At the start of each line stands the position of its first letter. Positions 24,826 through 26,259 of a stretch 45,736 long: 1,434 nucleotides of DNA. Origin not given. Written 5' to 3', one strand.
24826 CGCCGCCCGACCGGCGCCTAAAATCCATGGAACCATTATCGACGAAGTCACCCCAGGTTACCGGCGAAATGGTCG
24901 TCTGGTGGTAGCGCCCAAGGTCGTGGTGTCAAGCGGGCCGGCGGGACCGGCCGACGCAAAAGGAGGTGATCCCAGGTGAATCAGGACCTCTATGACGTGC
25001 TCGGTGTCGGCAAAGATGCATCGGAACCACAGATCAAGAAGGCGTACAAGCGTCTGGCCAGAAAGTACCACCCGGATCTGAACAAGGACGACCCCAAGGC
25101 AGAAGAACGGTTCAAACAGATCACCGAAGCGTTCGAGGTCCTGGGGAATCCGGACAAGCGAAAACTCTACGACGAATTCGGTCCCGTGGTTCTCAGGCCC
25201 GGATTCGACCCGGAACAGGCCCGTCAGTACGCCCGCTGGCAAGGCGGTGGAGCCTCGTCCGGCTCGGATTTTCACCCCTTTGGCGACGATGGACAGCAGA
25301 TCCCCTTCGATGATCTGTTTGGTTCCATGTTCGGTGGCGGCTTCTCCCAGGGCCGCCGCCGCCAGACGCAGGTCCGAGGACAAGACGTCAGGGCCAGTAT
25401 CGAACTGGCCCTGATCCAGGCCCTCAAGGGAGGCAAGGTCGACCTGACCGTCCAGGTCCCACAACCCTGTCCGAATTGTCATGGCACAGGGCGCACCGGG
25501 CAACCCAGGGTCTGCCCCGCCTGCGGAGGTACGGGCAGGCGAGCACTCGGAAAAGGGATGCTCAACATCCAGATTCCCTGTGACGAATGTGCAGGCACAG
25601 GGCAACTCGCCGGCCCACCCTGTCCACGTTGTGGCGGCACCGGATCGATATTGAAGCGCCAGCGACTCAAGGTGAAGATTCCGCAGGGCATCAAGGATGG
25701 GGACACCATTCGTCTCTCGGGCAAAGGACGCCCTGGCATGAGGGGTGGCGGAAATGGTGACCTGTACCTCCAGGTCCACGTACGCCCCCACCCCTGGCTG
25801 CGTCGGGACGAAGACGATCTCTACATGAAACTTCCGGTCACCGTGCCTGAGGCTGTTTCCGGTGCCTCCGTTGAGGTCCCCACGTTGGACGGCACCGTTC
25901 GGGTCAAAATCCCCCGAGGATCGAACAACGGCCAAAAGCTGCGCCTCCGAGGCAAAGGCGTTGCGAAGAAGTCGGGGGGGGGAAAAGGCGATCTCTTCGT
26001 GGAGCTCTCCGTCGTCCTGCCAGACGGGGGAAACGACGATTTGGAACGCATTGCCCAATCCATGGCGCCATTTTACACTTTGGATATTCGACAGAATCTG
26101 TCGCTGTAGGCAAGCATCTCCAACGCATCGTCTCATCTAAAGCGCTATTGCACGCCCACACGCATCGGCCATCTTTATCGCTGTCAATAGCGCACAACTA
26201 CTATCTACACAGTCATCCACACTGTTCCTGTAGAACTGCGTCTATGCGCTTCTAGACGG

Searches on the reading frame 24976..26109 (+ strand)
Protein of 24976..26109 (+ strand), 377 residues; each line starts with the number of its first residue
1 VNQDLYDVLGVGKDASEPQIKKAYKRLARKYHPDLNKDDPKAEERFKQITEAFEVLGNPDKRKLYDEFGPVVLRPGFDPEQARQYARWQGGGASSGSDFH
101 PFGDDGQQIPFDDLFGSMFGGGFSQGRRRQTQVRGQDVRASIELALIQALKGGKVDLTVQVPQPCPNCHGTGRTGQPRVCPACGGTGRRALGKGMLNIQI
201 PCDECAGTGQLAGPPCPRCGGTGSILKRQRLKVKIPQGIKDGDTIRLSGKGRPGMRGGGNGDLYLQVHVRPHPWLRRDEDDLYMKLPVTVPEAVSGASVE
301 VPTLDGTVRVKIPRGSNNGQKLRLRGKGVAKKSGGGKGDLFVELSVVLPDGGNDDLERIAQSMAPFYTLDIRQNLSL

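Call 9: search_protein_families(library=pfam, proteins=[window:24976-26109:+])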
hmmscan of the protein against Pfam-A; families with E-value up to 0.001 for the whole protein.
window:24976-26109:+ (377 aa): 5 families
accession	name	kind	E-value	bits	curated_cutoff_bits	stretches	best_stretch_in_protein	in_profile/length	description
PF01556.23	DnaJ_C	-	4.5e-46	157.1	26.6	1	139-349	2-152/152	DnaJ C terminal domain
PF00226.36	DnaJ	-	3.3e-26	91.6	27.8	1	4-66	1-63/63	DnaJ domain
PF00684.25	DnaJ_CXXCXGXG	-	7.3e-11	42.6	32.7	1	165-223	1-65/65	DnaJ central domain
PF15777.11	Anti-TRAP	-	9.6e-05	22.7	32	0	198-228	9-45/59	Tryptophan RNA-binding attenuator protein inhibitory protein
PF17302.8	DUF5351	-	0.00049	20.8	27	0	164-173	19-28/29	Family of unknown function (DUF5351)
